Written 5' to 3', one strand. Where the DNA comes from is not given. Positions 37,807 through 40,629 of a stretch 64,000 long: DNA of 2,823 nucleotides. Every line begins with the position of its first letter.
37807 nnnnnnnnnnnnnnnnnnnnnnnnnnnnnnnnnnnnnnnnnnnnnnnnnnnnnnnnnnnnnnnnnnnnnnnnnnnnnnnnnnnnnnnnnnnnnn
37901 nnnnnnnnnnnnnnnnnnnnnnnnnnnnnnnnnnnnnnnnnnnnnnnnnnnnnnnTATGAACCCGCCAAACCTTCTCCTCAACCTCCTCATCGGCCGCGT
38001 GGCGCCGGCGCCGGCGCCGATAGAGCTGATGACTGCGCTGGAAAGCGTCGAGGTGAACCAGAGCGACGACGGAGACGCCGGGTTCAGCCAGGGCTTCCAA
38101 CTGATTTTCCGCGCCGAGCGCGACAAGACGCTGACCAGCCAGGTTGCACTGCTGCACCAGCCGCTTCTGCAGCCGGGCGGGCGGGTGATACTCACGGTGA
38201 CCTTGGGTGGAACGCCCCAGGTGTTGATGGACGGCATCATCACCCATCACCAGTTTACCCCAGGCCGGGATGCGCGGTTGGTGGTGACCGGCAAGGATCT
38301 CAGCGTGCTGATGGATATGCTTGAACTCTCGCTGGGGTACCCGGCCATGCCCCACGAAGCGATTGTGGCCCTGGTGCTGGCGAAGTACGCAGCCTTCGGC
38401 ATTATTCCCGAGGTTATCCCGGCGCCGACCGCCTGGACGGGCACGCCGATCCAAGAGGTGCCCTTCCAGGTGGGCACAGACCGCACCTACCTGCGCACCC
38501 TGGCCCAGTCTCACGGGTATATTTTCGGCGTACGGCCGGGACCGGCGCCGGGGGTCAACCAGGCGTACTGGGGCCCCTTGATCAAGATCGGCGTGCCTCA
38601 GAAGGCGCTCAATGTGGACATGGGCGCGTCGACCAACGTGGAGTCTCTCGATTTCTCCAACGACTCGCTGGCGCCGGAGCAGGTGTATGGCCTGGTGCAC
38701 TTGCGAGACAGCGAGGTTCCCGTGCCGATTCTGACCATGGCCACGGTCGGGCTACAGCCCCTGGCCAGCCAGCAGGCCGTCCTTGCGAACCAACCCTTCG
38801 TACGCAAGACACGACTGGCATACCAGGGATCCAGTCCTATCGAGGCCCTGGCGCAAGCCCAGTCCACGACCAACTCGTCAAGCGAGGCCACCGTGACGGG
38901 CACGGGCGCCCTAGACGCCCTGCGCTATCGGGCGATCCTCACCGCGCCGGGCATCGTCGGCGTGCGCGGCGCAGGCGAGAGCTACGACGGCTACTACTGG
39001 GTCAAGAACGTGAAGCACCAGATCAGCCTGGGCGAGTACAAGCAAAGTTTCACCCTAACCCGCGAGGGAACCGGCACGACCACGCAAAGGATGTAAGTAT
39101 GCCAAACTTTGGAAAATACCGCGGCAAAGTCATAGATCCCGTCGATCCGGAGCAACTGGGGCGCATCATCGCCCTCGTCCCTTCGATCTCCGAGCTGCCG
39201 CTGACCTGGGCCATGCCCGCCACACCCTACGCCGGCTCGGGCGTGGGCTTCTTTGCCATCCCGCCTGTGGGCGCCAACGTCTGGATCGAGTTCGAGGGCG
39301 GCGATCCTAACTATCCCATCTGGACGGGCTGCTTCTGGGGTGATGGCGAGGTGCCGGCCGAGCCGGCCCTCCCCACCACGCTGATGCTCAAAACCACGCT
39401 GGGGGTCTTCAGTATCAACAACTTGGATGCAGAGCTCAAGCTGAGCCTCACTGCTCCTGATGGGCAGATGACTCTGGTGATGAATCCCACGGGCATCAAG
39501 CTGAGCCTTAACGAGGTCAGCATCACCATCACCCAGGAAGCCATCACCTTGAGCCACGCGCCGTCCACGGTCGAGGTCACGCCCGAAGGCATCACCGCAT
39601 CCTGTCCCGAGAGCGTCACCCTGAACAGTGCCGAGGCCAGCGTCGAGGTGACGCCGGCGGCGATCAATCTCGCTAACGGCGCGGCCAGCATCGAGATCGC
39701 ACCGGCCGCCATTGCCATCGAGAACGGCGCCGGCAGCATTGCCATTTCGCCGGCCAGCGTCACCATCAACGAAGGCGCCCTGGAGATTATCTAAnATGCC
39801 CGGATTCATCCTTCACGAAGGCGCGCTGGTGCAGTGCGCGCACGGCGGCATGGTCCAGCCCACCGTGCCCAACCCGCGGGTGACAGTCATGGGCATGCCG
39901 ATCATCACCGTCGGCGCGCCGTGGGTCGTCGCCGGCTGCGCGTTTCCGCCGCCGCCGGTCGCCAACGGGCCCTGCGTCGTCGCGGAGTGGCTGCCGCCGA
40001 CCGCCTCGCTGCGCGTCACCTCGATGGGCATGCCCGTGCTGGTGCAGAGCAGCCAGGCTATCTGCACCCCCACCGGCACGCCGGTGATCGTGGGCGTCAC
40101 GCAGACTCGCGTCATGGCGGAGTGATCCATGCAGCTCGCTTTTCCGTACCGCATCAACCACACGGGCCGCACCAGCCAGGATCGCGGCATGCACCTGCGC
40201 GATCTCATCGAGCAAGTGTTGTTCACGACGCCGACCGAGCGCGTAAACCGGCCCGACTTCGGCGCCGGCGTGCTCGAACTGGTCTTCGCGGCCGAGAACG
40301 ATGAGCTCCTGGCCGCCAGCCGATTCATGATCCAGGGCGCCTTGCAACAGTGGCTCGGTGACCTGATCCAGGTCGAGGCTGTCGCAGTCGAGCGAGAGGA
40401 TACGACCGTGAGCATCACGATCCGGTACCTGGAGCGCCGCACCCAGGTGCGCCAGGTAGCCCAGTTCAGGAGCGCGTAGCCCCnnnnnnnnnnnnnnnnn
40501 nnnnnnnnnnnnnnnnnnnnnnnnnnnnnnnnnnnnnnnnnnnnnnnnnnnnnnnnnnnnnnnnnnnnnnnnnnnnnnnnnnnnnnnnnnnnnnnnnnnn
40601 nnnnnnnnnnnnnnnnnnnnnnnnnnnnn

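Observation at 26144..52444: Complete phage-tail-like contractile injection system (eCIS-type) operon of ~21 co-directional genes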

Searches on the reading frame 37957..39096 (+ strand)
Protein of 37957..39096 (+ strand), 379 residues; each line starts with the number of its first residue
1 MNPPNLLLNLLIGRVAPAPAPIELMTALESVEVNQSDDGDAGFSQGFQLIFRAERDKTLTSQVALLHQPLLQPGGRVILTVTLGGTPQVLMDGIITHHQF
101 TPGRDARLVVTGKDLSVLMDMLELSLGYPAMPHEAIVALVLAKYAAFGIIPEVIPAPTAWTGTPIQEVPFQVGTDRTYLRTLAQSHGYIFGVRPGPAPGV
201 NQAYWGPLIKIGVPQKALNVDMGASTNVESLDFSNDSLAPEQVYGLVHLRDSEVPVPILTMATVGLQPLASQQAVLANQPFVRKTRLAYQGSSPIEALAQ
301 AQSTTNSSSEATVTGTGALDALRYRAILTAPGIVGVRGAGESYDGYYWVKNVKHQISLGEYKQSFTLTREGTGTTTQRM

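Call 5: search_protein_families(library=pfam, proteins=[window:37957-39096:+], max_evalue=0.01)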
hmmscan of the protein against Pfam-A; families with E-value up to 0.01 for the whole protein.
window:37957-39096:+ (379 aa): 0 families

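Call 38: search_protein_families(library=ncbifam, proteins=[window:37957-39096:+], max_evalue=0.05)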
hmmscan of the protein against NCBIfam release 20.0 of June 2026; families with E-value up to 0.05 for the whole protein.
window:37957-39096:+ (379 aa): 0 families

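Call 39: search_protein_families(library=phrogs, proteins=[window:37957-39096:+], max_evalue=0.05)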
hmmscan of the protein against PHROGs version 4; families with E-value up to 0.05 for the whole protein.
window:37957-39096:+ (379 aa): 1 family
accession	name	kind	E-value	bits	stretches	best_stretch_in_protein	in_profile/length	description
phrog_52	-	tail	0.014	15.3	1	287-372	432-516/677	tail protein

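Call 40: search_solved_structures(query=window:37957-39096:+, max_evalue=5)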
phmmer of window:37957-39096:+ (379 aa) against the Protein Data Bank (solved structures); distinct sequences matched with E-value up to 5: 1.
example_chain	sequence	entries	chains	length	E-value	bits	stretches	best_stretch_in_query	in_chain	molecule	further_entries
9rce_F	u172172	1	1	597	0.0046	19.5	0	70-189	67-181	Type VI secretion system tip protein VgrG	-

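Call 66: search_solved_structures(query=A3, max_evalue=1)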
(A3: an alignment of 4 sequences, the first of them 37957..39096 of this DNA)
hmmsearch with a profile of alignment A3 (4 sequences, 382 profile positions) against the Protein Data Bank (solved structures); distinct sequences matched with E-value up to 1: 4.
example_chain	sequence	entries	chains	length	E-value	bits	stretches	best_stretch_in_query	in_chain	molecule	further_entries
9rce_F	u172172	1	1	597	1.2e-08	37.6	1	64-191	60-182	Type VI secretion system tip protein VgrG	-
7aef_q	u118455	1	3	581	2.4e-05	26.7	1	57-162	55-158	Phosphoserine phosphatase SerB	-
1p6a_A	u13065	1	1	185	0.28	13.3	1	194-260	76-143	Fiber protein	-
4fm3_A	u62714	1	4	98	0.35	13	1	208-276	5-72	uncharacterized hypothetical protein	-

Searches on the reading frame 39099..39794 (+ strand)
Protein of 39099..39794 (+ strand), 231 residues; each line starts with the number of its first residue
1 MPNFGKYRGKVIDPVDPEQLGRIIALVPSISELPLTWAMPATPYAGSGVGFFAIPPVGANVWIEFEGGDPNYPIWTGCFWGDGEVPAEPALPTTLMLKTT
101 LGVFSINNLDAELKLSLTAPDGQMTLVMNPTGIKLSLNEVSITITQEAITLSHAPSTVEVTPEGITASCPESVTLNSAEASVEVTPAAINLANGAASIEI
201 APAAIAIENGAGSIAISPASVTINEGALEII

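Call 5: search_protein_families(library=pfam, proteins=[window:39099-39794:+], max_evalue=0.01)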
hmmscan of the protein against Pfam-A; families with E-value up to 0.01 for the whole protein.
window:39099-39794:+ (231 aa): 1 family
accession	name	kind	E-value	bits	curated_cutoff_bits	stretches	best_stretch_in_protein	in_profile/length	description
PF04717.18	Phage_base_V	-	2.4e-20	73.1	23.8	1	7-80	1-75/75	Type VI secretion system/phage-baseplate injector OB domain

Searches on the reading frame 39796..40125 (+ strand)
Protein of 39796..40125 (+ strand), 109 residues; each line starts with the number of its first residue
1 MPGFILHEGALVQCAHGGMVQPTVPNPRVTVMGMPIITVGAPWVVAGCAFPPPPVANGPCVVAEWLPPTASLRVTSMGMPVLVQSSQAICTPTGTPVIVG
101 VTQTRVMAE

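Call 5: search_protein_families(library=pfam, proteins=[window:39796-40125:+], max_evalue=0.01)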
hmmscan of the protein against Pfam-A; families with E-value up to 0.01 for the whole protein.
window:39796-40125:+ (109 aa): 2 families
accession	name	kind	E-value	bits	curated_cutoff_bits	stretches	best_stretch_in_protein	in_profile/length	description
PF05488.18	PAAR_motif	-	0.00072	20.2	27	0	69-100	13-44/70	PAAR motif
PF14107.11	DUF4280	-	0.0056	17.7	26.3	0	8-95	3-101/109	Domain of unknown function (DUF4280)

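Call 38: search_protein_families(library=ncbifam, proteins=[window:39796-40125:+], max_evalue=0.05)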
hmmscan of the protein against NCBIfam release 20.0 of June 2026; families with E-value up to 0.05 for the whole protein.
window:39796-40125:+ (109 aa): 0 families

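Call 39: search_protein_families(library=phrogs, proteins=[window:39796-40125:+], max_evalue=0.05)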
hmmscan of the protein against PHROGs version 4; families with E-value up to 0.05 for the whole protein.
window:39796-40125:+ (109 aa): 0 families

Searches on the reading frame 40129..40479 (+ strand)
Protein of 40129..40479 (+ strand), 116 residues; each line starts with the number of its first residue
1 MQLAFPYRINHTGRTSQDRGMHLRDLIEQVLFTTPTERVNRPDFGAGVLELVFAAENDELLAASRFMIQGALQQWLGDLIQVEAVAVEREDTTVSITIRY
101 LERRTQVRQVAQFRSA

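Call 5: search_protein_families(library=pfam, proteins=[window:40129-40479:+], max_evalue=0.01)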
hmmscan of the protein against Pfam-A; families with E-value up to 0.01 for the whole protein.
window:40129-40479:+ (116 aa): 2 families
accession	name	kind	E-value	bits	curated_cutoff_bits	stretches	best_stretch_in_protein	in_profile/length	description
PF04965.19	GPW_gp25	-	3.1e-14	53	27.2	1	22-105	6-94/96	Baseplate wedge protein gp25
PF03052.20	Adeno_52K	-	0.0068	16.3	25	1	21-94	125-193/201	Adenoviral protein L1 52/55-kDa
